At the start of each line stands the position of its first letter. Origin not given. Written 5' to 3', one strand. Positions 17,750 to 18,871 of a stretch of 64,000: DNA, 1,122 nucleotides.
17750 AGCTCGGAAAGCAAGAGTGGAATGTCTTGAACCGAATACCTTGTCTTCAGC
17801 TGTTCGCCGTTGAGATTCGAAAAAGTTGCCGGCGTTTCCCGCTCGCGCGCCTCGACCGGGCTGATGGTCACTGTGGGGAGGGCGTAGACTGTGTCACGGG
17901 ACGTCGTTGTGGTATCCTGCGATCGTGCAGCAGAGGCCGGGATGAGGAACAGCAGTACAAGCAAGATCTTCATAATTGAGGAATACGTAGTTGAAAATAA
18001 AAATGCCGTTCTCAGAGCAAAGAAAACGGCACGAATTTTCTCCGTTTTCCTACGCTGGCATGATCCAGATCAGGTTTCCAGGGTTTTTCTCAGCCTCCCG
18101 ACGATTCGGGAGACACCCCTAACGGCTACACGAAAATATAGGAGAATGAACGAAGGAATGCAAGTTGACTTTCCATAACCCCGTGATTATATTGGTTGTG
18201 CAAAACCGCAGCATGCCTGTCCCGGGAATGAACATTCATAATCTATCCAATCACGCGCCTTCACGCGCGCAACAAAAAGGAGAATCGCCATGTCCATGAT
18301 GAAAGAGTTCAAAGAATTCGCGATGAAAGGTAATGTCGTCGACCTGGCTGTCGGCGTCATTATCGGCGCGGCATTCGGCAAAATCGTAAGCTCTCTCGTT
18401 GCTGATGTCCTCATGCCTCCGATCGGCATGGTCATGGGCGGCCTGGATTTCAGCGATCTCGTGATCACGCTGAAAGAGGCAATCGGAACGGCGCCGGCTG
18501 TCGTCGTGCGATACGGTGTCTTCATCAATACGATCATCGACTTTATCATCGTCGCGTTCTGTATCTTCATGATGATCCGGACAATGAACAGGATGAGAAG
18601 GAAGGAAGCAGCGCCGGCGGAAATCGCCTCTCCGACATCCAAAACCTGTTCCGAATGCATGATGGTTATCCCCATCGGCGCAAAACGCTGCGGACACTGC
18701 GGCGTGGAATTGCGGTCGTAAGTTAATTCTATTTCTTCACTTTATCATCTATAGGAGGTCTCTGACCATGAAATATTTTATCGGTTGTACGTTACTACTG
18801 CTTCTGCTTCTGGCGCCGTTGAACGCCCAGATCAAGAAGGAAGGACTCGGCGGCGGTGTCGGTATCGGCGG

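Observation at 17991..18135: TPP riboswitch with an intrinsic-terminator expression platform on the minus strand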

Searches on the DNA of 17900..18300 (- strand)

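Call 20: build_rna_model(alignment_id=A2)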
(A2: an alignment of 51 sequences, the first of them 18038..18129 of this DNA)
Model R1 built from alignment A2 (51 sequences, 120 columns); structure: RNAalifold consensus.
model positions 92; base pairs 18; branch points 1; effective number of sequences 1.81; information 0.621 bits per position. Calibrated on 0.2 Mb of random sequence (short: E-values are rough).
structure used (alignment columns):
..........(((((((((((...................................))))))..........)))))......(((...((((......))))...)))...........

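Call 21: search_with_rna_model(model_id=R1, sources=[window, L001, L002, L003, L004, L005, L006, L007, L008, L009, L010, L011, L012, L013, L014, L015, L016, L017, L018, L019, L020, L021, L022, L023, L024, L025, L026, L027, L028, L029, L030, L031, L032, L033, L034, L035, L036, L037, L038, L039, L040, L041, L042, L043, L044, L045, L046, L047, L048, L049, L050, L051, L052, L053, L054, L055, L056, L057, L058, L059, L060, L061, L062, L063, L064, L065, L066, L067, L068, L069, L070, L071, L072, L073, L074, L075, L076, L077, L078, L079, L080], max_evalue=0.01, make_alignment=true)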
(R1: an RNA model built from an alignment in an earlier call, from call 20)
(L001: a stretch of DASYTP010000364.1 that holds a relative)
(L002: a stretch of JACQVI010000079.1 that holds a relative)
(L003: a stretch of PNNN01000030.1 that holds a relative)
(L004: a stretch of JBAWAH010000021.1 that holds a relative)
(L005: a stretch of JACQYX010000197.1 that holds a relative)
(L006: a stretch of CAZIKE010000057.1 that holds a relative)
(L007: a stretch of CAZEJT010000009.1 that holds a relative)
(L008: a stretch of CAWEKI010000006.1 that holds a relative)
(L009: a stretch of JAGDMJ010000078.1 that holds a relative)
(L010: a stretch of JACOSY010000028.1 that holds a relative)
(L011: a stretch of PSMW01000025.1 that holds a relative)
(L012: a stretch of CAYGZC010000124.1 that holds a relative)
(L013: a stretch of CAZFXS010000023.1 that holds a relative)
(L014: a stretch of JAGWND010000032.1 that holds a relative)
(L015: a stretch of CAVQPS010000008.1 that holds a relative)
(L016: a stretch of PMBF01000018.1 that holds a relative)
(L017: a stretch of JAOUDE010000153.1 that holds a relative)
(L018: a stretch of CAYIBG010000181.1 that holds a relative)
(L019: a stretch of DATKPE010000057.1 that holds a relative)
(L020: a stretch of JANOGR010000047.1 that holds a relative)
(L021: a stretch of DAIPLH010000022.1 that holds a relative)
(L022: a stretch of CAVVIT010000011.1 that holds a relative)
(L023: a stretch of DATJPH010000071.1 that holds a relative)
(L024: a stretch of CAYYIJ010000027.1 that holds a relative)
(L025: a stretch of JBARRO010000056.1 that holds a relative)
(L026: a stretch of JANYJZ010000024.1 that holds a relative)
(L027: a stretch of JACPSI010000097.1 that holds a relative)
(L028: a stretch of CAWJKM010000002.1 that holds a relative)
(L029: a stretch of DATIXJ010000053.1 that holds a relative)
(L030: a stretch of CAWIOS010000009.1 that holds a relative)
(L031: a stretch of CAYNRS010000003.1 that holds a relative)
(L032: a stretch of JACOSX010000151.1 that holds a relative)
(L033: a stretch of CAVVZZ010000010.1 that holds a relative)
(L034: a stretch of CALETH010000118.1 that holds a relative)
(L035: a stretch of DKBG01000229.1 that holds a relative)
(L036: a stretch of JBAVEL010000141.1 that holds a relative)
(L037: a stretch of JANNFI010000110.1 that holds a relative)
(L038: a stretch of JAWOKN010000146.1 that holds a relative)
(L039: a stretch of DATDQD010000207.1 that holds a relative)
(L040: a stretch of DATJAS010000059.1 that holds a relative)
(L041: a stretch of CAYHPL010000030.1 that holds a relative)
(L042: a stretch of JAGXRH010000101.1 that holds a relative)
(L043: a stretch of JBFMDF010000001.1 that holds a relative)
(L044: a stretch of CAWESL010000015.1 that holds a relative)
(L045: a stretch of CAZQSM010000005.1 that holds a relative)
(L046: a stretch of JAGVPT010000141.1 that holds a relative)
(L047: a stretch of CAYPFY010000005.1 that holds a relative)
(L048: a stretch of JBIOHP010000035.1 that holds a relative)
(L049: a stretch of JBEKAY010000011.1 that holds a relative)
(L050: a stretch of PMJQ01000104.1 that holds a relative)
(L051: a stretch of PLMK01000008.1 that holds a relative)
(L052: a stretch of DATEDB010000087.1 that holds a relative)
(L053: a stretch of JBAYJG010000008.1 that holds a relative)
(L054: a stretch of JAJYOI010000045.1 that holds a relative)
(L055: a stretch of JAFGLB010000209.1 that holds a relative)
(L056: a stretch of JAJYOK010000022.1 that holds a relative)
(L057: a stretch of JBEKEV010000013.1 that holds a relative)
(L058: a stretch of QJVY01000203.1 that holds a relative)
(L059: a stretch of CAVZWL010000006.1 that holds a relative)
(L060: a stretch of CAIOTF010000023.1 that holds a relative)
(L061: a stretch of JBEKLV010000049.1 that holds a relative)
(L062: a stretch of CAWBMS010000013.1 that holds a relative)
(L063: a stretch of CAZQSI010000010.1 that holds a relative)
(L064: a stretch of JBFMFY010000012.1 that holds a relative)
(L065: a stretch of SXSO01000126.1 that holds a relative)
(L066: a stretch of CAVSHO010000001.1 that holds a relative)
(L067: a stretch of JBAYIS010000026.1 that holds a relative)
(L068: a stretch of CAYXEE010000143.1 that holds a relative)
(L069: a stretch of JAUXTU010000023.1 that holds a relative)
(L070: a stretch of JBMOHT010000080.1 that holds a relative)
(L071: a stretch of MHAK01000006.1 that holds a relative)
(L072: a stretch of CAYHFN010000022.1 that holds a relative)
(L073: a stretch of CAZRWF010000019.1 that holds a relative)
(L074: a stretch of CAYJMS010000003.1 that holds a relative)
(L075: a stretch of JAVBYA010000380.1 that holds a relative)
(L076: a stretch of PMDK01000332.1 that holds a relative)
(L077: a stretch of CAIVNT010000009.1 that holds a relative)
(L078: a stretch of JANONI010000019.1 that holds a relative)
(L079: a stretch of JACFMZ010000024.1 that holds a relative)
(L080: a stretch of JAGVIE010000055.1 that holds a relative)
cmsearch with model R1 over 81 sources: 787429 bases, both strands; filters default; matches with E-value up to 0.01: 79.
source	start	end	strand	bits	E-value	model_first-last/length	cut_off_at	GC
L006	2836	2927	+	102.7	8.1e-26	1-92/92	no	0.54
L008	3820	3911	+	101.6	1.7e-25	1-92/92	no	0.52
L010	685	778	+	101.2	2.1e-25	1-92/92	no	0.52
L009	2398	2489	+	100.9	2.6e-25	1-92/92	no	0.54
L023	316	406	+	100.4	3.7e-25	1-92/92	no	0.57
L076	3826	3916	+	99.5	6.6e-25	1-92/92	no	0.59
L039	3815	3906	+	99.4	6.6e-25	1-92/92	no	0.58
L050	3823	3913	+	99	8.9e-25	1-92/92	no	0.6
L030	3823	3913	+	97.9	1.8e-24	1-92/92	no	0.6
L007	3728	3813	+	97.4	2.5e-24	1-92/92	no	0.52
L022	3825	3916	+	97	3.2e-24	1-92/92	no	0.55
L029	3792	3886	+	96.5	4.5e-24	1-92/92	no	0.54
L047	3844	3936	+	96.1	5.8e-24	1-92/92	no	0.57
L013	2529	2620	+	95.7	7.5e-24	1-92/92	no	0.55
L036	3739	3828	+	95.3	1e-23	1-92/92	no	0.6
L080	3819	3909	+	94.8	1.4e-23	1-92/92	no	0.43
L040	2357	2449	+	94.7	1.5e-23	1-92/92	no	0.58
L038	3822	3911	+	94.6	1.6e-23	1-92/92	no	0.52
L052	1852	1944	+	94.5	1.6e-23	1-92/92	no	0.58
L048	3806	3895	+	94.5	1.6e-23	1-92/92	no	0.51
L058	3812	3904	+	94.3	1.9e-23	1-92/92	no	0.58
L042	2756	2844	+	93.2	3.8e-23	1-92/92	no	0.51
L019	3809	3903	+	93.1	4e-23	1-92/92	no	0.56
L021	3584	3673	+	93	4.2e-23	1-92/92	no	0.54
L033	3778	3870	+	93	4.2e-23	1-92/92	no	0.54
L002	3817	3905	+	92.6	5.5e-23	1-92/92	no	0.55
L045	3741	3830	+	92.2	7.1e-23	1-92/92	no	0.53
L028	3827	3919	+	92.1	7.7e-23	1-92/92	no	0.53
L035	3757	3847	+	92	8.1e-23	1-92/92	no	0.58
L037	3826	3918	+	91.6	1.1e-22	1-92/92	no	0.57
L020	3843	3929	+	91.2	1.4e-22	1-92/92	no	0.54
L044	3799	3891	+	91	1.6e-22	1-92/92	no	0.56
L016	3792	3884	+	90.1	2.8e-22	1-92/92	no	0.55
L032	3817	3906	+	89.9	3.2e-22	1-92/92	no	0.46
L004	3805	3895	+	88.4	8.5e-22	1-92/92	no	0.54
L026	3822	3913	+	87.7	1.3e-21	1-92/92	no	0.53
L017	1073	1160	+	87.1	2e-21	1-92/92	no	0.56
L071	3767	3855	+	86.9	2.3e-21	1-92/92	no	0.55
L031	3801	3906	+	86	3.9e-21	1-92/92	no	0.54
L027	3718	3823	+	85.7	4.9e-21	1-92/92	no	0.57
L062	3796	3909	+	85.3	6.4e-21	1-92/92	no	0.52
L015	3818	3915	+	83.3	2.2e-20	1-92/92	no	0.46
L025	462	576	+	83.1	2.6e-20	1-92/92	no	0.55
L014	3673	3776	+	83.1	2.7e-20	1-92/92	no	0.47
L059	3797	3894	+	82.2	4.6e-20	1-92/92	no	0.45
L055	3810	3910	+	78.8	4.1e-19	1-92/92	no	0.49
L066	3757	3855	+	77.7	8.5e-19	1-92/92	no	0.43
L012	3823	3919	+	75.1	4.6e-18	1-92/92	no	0.43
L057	3819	3920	+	74.4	7.4e-18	1-92/92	no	0.45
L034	3758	3882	+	74.1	8.9e-18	1-92/92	no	0.4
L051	3806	3906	+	72.7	2.1e-17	1-92/92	no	0.42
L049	3814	3914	+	72.7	2.1e-17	1-92/92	no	0.43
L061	3814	3913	+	71.7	4.1e-17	1-92/92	no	0.46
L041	3821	3909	+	66.4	1.3e-15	1-92/92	no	0.53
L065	2637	2720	+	56.6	7.2e-13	1-92/92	no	0.4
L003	3793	3912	+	51.4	2.1e-11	1-92/92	no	0.54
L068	3711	3825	+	48.9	1.1e-10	1-92/92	no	0.5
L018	1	50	+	48.4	1.5e-10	42-92/92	5'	0.48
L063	3730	3860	+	48.2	1.7e-10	1-92/92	no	0.43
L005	3075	3193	+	47.8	2.2e-10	1-92/92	no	0.5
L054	3729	3858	+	46.3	5.8e-10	1-92/92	no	0.51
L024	3774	3902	+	45.7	8.3e-10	1-92/92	no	0.53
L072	3749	3867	+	45.4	1.1e-09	1-92/92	no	0.47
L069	3574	3692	+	45.2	1.2e-09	1-92/92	no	0.49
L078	291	409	+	44.7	1.6e-09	1-92/92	no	0.5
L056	3745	3875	+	44.6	1.7e-09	1-92/92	no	0.5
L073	154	266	+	44.5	1.8e-09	1-92/92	no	0.51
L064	3788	3862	+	43.7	3e-09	1-92/92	no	0.47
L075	2177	2292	+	42.6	6.1e-09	1-92/92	no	0.56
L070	3256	3367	+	42.6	6.1e-09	1-92/92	no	0.54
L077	70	181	+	42.4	6.9e-09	1-92/92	no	0.53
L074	3723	3856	+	42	9.2e-09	1-92/92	no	0.51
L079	3752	3817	+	41.7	1.1e-08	1-92/92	no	0.45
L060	3616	3684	+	41.7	1.1e-08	1-92/92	no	0.52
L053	3668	3819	+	40.9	1.9e-08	1-92/92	no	0.5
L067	3715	3867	+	40.8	2.1e-08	1-92/92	no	0.49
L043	3777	3851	+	39.6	4.3e-08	1-92/92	no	0.52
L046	3823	3899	+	35.7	5.4e-07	1-92/92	no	0.52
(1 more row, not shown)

Alignment A3: 79 matches aligned to the model, 242 columns, each read 5' to 3' on its own strand. Consensus structure (alignment columns), stored with it:
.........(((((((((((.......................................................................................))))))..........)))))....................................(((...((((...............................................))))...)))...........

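Call 46: search_rna_families(source=window, start=17900, end=18300, threshold=evalue, max_evalue=10)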
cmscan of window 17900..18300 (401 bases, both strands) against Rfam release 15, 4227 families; matches with E-value up to 10: 2.
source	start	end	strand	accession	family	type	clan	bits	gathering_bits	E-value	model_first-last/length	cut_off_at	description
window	18030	18130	-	RF00059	TPP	Cis-reg; riboswitch;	-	71.7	54.3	2.4e-14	1-105/105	no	TPP riboswitch aptamer (THI element)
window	18191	18219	-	RF00520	ybhL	Cis-reg; leader;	-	14.8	50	7.2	1-73/73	no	ybhL leader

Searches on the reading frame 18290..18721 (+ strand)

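Call 6: search_protein_families(library=pfam, proteins=[window:18290-18721:+])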
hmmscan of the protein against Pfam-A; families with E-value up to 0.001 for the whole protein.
window:18290-18721:+ (143 aa): 1 family
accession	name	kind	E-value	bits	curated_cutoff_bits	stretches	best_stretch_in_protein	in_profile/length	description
PF01741.23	MscL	-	5e-44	150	27.4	1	3-122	1-117/123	Large-conductance mechanosensitive channel, MscL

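Call 7: search_protein_families(library=ncbifam, proteins=[window:18290-18721:+])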
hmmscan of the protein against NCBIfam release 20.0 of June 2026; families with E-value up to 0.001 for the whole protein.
window:18290-18721:+ (143 aa): 8 families
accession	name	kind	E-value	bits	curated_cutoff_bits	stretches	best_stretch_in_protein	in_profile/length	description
NF001843.0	PRK00567.1-4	equivalog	5.9e-53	178.6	142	1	1-117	1-118/135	large-conductance mechanosensitive channel protein MscL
NF001841.0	PRK00567.1-1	equivalog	3.8e-52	176.1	225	1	1-117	1-118/137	large-conductance mechanosensitive channel protein MscL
TIGR00220.1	mscL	equivalog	6.7e-46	155.6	71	1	3-118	1-111/127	large conductance mechanosensitive channel protein MscL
NF010560.0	PRK13955.1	equivalog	4.8e-43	146.3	180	1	3-119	1-110/132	large conductance mechanosensitive channel protein MscL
NF010557.0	PRK13952.1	equivalog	2e-42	144.7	159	1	1-117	1-127/142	large conductance mechanosensitive channel protein MscL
NF010558.0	PRK13953.1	equivalog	8.5e-40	135.8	197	1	2-116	3-112/128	large conductance mechanosensitive channel protein MscL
NF010559.0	PRK13954.1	equivalog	7.8e-31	107.1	176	1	3-111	1-99/120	large conductance mechanosensitive channel protein MscL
NF001842.0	PRK00567.1-3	equivalog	5.3e-29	101.1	146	1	3-110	1-104/147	large-conductance mechanosensitive channel protein MscL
